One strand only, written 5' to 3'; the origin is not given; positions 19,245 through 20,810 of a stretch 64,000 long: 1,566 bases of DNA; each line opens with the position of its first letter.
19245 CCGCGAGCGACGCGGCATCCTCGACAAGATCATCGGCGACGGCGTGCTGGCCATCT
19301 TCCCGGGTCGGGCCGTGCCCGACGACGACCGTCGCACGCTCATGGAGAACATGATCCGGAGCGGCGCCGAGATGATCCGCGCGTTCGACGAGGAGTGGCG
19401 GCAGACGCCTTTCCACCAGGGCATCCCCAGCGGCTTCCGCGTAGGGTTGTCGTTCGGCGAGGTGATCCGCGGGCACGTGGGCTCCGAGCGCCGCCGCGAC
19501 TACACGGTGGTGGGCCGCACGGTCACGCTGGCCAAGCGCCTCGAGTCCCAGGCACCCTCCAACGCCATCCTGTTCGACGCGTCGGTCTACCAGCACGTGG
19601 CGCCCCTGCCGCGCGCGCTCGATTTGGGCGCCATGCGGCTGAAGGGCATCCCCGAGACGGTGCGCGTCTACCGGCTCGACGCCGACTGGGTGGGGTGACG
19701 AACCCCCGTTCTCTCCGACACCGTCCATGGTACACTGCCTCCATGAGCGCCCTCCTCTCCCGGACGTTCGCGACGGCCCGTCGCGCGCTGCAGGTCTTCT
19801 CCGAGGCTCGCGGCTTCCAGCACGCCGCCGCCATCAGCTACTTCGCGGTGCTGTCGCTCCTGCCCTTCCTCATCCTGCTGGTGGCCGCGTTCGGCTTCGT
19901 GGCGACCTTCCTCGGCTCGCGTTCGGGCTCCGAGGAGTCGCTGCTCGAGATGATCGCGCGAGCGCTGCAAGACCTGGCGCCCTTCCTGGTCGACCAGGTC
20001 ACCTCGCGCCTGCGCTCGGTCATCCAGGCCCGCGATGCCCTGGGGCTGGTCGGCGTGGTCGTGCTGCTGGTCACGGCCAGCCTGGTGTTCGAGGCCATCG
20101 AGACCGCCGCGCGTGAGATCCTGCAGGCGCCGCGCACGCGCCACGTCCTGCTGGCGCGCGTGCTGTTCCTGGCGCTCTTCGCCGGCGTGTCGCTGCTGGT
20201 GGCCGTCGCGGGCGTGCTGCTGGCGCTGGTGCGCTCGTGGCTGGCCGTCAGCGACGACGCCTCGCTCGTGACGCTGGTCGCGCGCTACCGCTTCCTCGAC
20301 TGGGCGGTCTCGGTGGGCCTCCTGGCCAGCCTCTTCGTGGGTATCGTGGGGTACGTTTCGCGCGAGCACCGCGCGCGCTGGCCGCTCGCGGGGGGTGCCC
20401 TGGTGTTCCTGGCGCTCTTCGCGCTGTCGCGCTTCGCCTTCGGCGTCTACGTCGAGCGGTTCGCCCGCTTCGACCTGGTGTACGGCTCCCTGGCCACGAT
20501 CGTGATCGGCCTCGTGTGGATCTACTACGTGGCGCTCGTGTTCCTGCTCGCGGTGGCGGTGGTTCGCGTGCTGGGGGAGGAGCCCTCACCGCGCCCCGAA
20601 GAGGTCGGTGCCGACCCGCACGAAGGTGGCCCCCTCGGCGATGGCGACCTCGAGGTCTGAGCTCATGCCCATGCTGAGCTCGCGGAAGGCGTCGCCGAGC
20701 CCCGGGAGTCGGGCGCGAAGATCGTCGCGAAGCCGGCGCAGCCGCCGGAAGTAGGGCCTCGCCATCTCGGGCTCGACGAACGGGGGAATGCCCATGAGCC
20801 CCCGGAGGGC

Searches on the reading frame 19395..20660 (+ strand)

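Call 80: search_protein_families(library=pfam, proteins=[window:19395-20660:+], max_evalue=0.0001)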
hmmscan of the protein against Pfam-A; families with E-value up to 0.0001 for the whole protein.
window:19395-20660:+ (421 aa): 1 family
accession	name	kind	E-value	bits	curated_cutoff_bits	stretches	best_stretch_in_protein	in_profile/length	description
PF03631.20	Virul_fac_BrkB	-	4.9e-36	125.1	33.7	1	137-394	2-256/259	Virulence factor BrkB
